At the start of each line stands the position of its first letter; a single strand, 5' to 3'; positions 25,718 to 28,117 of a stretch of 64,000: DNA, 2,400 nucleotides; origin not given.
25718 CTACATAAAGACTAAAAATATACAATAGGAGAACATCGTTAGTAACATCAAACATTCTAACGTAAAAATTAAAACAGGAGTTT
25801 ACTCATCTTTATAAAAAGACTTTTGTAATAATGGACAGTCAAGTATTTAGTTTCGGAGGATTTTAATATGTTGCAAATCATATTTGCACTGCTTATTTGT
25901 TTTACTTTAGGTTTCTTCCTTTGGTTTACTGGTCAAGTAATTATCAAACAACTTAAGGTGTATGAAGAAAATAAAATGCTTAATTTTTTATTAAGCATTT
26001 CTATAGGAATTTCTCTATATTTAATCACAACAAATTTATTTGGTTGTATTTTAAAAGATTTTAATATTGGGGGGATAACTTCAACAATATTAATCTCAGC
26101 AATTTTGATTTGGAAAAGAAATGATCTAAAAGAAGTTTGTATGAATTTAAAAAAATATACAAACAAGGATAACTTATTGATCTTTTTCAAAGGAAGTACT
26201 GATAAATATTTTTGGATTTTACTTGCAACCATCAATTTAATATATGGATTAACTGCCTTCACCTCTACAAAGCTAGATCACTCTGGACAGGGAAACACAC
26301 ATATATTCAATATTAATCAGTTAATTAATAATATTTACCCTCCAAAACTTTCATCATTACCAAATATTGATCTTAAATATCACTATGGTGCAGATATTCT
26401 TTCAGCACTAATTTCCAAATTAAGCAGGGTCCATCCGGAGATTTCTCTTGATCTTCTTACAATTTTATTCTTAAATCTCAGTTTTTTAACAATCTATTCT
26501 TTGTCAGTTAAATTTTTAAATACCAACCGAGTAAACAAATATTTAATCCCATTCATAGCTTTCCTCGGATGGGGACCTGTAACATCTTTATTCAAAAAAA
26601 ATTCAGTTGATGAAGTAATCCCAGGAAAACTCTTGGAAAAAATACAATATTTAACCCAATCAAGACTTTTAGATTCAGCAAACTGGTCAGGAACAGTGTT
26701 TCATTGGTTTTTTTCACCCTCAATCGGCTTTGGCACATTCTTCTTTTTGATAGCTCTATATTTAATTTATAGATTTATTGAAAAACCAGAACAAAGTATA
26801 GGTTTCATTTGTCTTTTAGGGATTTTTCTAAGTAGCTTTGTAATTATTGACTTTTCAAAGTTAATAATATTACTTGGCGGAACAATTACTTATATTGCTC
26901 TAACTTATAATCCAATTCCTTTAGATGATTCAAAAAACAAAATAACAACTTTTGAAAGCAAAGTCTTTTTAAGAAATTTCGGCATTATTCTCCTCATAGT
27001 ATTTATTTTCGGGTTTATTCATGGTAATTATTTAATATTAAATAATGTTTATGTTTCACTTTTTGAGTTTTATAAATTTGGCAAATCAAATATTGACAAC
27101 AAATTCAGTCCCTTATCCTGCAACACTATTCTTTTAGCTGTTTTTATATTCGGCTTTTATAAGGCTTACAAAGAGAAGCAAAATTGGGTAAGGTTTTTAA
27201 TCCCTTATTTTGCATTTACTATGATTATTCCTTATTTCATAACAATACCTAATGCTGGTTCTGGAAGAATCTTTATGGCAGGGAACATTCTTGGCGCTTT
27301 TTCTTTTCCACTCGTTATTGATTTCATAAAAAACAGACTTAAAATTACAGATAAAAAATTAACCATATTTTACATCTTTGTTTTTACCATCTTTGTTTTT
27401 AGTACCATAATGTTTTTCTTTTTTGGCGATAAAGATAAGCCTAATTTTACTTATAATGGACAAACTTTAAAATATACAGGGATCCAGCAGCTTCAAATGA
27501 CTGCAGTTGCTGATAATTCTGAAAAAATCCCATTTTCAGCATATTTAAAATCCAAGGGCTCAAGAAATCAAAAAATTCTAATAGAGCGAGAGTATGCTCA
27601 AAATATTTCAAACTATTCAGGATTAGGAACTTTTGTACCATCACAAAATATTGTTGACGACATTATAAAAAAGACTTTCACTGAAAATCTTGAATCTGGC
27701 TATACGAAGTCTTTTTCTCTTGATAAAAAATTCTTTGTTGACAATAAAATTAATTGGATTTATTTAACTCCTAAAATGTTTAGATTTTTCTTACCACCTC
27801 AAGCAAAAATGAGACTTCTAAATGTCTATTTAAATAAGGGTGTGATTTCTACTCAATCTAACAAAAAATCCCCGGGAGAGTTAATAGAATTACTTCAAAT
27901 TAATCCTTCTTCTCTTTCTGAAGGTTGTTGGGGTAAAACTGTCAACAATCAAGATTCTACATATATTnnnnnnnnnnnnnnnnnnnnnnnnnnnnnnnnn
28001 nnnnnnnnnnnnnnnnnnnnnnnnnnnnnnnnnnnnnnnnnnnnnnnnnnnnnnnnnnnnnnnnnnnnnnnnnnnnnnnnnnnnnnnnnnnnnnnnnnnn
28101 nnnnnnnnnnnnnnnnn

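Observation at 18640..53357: ~35 kb island built almost entirely from polyprenyl-phosphate GT2 / GT-C modules plus FG-GAP propellers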

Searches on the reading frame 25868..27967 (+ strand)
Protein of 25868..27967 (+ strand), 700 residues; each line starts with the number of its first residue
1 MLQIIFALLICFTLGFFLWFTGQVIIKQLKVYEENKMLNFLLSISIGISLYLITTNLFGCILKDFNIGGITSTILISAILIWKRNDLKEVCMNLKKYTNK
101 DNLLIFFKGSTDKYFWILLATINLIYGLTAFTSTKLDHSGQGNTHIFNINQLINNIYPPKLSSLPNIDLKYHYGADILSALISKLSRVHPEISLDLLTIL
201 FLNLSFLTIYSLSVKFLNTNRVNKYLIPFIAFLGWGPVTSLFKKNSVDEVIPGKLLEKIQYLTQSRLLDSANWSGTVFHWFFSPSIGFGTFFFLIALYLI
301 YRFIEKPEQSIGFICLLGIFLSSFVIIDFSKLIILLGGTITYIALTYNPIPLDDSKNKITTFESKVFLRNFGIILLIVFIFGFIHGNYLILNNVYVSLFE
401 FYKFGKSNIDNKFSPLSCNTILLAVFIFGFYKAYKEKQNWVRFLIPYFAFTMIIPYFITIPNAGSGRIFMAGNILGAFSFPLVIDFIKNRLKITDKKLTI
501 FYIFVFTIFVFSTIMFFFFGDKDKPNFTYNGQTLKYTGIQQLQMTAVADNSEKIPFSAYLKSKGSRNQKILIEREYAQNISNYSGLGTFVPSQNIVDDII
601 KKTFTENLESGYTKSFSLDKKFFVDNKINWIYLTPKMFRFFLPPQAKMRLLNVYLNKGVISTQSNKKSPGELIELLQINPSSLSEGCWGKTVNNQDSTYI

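Call 78: search_protein_representatives(protein=window:25868-27967:+)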
Query: 700 residues. Proteins with E-value up to 0.001 (for the whole library): 84; up to 1e-10: 23; up to 1e-30: 19. The best 84 are listed.
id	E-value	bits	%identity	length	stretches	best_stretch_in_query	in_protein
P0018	6.1e-171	586.7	46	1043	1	5-683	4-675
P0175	2.9e-153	528.3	42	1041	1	2-685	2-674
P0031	5.4e-148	510.9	41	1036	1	3-683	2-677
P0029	7.9e-146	503.7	41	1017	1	2-680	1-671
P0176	4.9e-141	487.9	41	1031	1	5-684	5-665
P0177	2.3e-136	472.4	38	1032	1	2-685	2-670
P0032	3.1e-136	472.0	39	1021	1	2-687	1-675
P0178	7.9e-135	467.3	37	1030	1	2-689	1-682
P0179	4.2e-133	461.6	42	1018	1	4-680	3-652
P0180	2.0e-128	446.2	39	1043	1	4-689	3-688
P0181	2.1e-123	429.6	38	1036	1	4-684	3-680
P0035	2.1e-121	423.0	38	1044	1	2-684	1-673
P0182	1.1e-118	414.0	56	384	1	4-379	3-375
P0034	4.1e-116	405.5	41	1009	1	3-685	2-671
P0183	4.2e-99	349.3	36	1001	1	4-683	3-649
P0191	8.0e-11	57.5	26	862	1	31-343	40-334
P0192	7.8e-09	50.9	31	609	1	144-326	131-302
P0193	1.4e-07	46.8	24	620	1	37-322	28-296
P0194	3.5e-07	45.5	27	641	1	39-221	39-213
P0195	3.8e-07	45.4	29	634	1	108-240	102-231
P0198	8.6e-07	44.2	29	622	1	8-380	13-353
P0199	1.5e-06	43.4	38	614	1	150-234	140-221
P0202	2.6e-06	42.6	40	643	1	145-217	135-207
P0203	3.4e-06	42.2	25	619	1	140-326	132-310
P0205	4.1e-06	41.9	26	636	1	42-236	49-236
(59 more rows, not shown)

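Call 79: search_protein_families(library=pfam, proteins=[P0191, P0192, P0193, P0194, P0195, P0198, P0199, P0202, P0203, P0205], max_evalue=0.001)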
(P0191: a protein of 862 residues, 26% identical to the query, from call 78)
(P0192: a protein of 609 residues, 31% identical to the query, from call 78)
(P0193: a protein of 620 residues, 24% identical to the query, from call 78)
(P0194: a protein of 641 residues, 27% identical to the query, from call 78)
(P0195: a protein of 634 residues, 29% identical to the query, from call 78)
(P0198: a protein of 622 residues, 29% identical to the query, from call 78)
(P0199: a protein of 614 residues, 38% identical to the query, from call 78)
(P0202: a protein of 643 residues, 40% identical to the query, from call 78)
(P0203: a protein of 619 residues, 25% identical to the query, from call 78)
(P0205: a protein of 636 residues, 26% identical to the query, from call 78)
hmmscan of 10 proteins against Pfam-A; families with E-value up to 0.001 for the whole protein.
P0191 (862 aa): 0 families

P0192 (609 aa): 0 families

P0193 (620 aa): 0 families

P0194 (641 aa): 1 family
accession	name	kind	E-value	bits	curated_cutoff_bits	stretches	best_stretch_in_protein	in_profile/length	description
PF10060.15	DUF2298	-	3.9e-05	23.2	27.8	1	50-234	6-191/488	Uncharacterized membrane protein (DUF2298)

P0195 (634 aa): 0 families

P0198 (622 aa): 0 families

P0199 (614 aa): 0 families

P0202 (643 aa): 0 families

P0203 (619 aa): 0 families

P0205 (636 aa): 0 families

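Call 93: find_related_loci(query=A4, collection=genome_contigs, flank=10000)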
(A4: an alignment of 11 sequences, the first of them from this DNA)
Query A4 (690 aa) in genome_contigs; peptide patterns used: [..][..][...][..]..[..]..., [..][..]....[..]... (x = any residue, [..] = any of these).
21 stretches matched a pattern; 5 encode a relative of the query (tblastn E <= 1e-3); 5 distinct loci.
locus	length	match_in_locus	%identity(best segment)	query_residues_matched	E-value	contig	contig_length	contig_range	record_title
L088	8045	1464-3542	50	2-685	0e+0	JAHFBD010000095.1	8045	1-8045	MAG: Candidatus Melainabacteria bacterium isolate nzgw190 NODE_7367_length_8046_cov_3.005931, whole genome shotgun seque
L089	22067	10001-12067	47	2-685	0e+0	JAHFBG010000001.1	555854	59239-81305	MAG: Candidatus Melainabacteria bacterium isolate nzgw193 NODE_8_length_555855_cov_17.358441, whole genome shotgun seque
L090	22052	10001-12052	45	2-685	7e-179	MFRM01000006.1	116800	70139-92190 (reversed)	MAG: Candidatus Melainabacteria bacterium RIFCSPHIGHO2_02_FULL_34_12 rifcsphigho2_02_scaffold_184, whole genome shotgun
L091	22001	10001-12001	45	1-683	3e-165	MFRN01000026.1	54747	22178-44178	MAG: Candidatus Melainabacteria bacterium RIFCSPLOWO2_02_FULL_35_15 rifcsplowo2_02_scaffold_335, whole genome shotgun se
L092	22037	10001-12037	40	2-685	9e-144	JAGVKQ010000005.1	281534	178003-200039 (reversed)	MAG: Candidatus Caenarcanales bacterium isolate SW_12 c_000000016446, whole genome shotgun sequence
